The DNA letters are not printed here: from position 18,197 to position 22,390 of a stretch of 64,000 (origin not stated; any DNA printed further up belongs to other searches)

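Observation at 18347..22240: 1297-aa secreted, Cys-paired, heavily sequon-decorated beta-helix-like protein with C-terminal TM anchor: S-layer/envelope glycoprotein candidate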

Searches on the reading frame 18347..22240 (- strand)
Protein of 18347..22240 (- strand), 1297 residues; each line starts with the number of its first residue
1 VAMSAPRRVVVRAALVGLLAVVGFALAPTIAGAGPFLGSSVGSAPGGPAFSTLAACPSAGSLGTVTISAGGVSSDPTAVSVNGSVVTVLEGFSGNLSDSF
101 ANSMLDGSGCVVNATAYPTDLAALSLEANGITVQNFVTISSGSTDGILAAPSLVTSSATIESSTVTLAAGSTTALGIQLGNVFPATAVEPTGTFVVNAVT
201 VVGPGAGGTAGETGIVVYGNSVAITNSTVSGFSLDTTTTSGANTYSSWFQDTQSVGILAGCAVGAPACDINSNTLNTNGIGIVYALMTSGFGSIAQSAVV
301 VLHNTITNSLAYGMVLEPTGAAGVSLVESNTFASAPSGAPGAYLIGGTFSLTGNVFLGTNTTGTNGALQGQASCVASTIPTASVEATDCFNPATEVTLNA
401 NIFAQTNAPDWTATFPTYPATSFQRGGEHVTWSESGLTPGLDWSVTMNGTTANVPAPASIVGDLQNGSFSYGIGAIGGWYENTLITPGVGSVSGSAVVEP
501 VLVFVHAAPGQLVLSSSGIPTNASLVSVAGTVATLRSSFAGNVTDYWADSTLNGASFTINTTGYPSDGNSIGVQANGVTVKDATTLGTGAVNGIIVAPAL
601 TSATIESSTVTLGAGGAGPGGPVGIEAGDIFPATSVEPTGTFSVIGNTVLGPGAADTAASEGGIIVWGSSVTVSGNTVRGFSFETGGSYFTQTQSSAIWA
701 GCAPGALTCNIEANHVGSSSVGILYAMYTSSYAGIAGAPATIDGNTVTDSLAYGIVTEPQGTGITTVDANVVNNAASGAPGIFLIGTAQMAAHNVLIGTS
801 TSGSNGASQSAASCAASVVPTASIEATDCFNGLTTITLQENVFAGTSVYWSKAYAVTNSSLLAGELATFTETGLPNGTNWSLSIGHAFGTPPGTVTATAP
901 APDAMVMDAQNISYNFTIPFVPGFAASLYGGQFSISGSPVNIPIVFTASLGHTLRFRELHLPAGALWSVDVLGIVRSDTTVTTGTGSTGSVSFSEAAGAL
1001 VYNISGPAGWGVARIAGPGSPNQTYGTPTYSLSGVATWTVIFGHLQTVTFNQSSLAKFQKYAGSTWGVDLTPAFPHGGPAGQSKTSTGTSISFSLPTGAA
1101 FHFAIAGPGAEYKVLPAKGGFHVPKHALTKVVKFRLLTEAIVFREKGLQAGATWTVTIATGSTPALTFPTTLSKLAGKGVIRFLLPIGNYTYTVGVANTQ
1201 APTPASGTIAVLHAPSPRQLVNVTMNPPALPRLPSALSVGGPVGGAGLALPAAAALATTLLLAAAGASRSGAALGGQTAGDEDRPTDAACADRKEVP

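Call 5: search_protein_families(library=pfam, proteins=[window:18347-22240:-], max_evalue=1)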
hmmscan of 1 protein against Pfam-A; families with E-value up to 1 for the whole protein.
window:18347-22240:- (1297 aa): 2 families
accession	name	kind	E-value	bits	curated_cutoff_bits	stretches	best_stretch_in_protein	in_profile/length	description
PF13229.12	Beta_helix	-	0.00049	20.2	25.9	3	211-321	45-149/158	Right handed beta helix region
PF18189.6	RIF5_SNase_2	-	0.02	15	25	1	360-407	30-78/179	TbRIF5 SNase domain 2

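Call 6: search_protein_families(library=ncbifam, proteins=[window:18347-22240:-], max_evalue=1)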
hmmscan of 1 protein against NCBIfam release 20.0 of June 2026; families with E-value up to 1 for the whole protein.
window:18347-22240:- (1297 aa): 0 families

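Call 10: find_homologous_proteins(query=window:18347-22240:-, max_evalue=0.001)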
Query window:18347-22240:- (1297 aa): 9 proteins with E <= 0.001 among 8000 candidates.
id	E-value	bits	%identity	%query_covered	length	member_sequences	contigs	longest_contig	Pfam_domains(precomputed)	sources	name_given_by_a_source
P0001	0.0e+0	2746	100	100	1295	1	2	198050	-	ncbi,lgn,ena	-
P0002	9.3e-298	1009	44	92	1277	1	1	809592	-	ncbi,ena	-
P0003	2.7e-237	809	40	93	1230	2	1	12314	-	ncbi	-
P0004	1.9e-233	796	39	97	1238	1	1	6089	-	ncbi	-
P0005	1.5e-229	783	43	86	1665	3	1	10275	PF13229.13,PF05048.20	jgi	-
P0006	2.6e-191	657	39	92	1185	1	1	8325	-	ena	-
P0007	2.7e-33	133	29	50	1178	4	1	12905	PF13229.13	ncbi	-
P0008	6.4e-17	79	28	27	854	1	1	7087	PF10282.16,PF01436.28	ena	-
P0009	1.5e-8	51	25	29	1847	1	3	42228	PF07495.20,PF13229.13,PF05048.20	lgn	-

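Call 11: find_encoding_contigs(protein=P0001, flank=10000, max_places=4)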
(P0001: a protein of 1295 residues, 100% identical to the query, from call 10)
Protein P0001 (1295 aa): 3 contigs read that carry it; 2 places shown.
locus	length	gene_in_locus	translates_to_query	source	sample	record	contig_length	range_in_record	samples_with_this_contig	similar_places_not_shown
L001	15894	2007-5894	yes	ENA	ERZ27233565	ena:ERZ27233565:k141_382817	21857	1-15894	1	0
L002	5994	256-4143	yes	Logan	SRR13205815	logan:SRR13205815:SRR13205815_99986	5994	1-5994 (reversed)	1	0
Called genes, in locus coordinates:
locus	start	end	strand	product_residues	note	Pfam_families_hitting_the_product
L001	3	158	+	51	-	?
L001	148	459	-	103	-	PF00338:Ribosomal_S10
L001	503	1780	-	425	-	PF00009:GTP_EFTU, PF01926:MMR_HSR1 (faint), PF03144:GTP_EFTU_D2, PF03143:GTP_EFTU_D3, PF22594:GTP-eEF1A_C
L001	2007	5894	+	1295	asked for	-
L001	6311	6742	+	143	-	PF03061:4HBT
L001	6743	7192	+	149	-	PF13560:HTH_31 (weak), PF01381:HTH_3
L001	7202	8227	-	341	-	PF02729:OTCace_N, PF00185:OTCace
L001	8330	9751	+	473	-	PF00108:Thiolase_N (weak), PF22691:Thiolase_C_1, PF02803:Thiolase_C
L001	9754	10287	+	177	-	PF01796:OB_ChsH2_C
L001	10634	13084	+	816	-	PF01751:Toprim, PF01131:Topoisom_bac, PF01396:Zn_ribbon_Top1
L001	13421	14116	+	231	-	PF02633:Creatininase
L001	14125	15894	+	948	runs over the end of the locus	PF02463:SMC_N (faint), PF13191:AAA_16 (faint), PF13304:AAA_21 (faint), PF13555:AAA_29 (faint), PF20703:nSTAND1 (faint), PF17760:UvrA_inter, PF17755:UvrA_DNA-bind, PF00005:ABC_tran (weak)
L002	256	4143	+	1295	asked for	-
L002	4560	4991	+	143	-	PF03061:4HBT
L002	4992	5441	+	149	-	PF13560:HTH_31 (weak), PF01381:HTH_3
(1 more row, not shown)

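Call 12: find_encoding_contigs(protein=P0002, flank=10000, max_places=4)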
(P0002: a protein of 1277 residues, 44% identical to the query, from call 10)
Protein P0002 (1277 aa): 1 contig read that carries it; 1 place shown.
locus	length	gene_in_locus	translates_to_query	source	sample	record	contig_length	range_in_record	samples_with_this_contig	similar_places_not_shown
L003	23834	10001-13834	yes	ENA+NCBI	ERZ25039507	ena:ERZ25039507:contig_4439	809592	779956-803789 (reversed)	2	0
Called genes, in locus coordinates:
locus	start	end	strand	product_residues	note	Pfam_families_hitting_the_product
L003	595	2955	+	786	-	PF21783:YNCE (faint)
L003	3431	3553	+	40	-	-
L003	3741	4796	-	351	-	PF01925:TauE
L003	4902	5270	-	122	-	PF07858:LEH (weak), PF12680:SnoaL_2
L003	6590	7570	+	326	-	PF13243:SQHop_cyclase_C (faint)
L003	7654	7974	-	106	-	-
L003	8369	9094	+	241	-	PF01814:Hemerythrin (weak)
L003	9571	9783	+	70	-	PF12838:Fer4_7 (faint)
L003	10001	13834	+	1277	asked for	-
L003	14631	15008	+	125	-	PF12681:Glyoxalase_2 (weak), PF00903:Glyoxalase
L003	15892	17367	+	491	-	PF22058:X25_BaPul_like (faint)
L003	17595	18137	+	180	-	-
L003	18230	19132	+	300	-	-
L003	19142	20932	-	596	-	PF07690:MFS_1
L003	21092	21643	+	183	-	PF03473:MOSC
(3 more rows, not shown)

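Call 14: find_related_loci(query=A1, collection=genome_contigs, flank=10000)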
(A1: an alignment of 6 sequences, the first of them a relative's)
Query A1 (1295 aa) in genome_contigs; peptide patterns used: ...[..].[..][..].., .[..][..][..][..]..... (x = any residue, [..] = any of these).
60 stretches matched a pattern; 10 encode a relative of the query (tblastn E <= 1e-3); 9 distinct loci.
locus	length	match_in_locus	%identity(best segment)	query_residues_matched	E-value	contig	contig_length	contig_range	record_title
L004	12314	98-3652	40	1-1230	0e+0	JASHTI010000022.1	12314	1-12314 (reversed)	MAG: Thermoplasmata archaeon isolate JOPF149 JOPF_N102_contig_8640, whole genome shotgun sequence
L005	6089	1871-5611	39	3-1268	0e+0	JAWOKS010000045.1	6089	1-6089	MAG: Thermoplasmata archaeon isolate bin_168 c_000042953692, whole genome shotgun sequence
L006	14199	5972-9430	43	106-1216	0e+0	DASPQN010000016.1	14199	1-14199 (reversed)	MAG TPA_asm: Thermoplasmata archaeon isolate SMAG_U12200 k141_1871054, whole genome shotgun sequence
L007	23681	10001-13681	44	14-1210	0e+0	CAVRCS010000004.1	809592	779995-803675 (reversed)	MAG: uncultured Thermoplasmata archaeon isolate MFD03399.bin.2.20 genome assembly, contig: contig_4439, whole genome sho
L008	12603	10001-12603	53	40-1192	1e-80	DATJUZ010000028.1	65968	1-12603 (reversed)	MAG TPA_asm: Thermoplasmata archaeon isolate SMAG_U15059 k141_4904427, whole genome shotgun sequence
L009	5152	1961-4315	30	144-1283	3e-46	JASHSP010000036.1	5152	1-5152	MAG: Thermoplasmata archaeon isolate JOPF130 JOPF_AWAY_contig_337947, whole genome shotgun sequence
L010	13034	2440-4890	31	160-1209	6e-10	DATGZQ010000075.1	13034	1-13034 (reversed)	MAG TPA_asm: Thermoplasmata archaeon isolate SMAG_U10668 k141_623317, whole genome shotgun sequence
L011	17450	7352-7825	27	1046-1227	6e-5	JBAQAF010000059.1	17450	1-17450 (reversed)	MAG: Thermoplasmata archaeon isolate MFD00144_ilm_asm_bin23 k127_252481, whole genome shotgun sequence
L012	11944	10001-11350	33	389-1218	1e-4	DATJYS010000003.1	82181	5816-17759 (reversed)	MAG TPA_asm: Thermoplasmata archaeon isolate SMAG_U15158 k141_2215894, whole genome shotgun sequence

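Call 23: find_encoding_contigs(protein=P0003, flank=10000, max_places=2)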
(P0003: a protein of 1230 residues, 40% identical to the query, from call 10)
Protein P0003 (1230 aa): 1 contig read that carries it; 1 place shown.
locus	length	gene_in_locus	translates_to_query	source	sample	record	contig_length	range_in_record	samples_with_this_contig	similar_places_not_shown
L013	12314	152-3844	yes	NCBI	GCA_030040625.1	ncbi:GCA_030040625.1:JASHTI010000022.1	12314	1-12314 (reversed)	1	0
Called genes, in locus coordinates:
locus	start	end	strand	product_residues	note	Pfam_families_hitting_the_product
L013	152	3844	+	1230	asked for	-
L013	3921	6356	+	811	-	PF14312:FG-GAP_2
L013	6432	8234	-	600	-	PF07690:MFS_1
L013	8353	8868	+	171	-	PF03473:MOSC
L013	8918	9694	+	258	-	-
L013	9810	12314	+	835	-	?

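Call 24: find_encoding_contigs(protein=P0005, flank=10000, max_places=2)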
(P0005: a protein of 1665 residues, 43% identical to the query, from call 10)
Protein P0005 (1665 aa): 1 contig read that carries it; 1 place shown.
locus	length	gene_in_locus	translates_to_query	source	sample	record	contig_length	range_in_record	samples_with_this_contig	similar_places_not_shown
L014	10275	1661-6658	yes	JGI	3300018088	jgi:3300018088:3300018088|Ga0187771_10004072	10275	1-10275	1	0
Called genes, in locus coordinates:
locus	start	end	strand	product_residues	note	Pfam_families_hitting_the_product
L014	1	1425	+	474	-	?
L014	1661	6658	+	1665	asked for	PF05048:NosD (weak), PF13229:Beta_helix (weak)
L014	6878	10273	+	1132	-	?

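Call 25: find_encoding_contigs(protein=P0004, flank=10000, max_places=2)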
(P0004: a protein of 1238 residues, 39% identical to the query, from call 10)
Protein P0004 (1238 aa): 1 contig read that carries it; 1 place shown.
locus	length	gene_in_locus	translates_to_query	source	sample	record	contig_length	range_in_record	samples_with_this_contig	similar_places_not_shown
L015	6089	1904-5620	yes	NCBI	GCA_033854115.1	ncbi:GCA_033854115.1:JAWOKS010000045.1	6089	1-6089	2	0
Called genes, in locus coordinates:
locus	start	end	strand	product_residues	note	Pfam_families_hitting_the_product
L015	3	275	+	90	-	?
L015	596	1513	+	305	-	-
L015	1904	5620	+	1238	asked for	-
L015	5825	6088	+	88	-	?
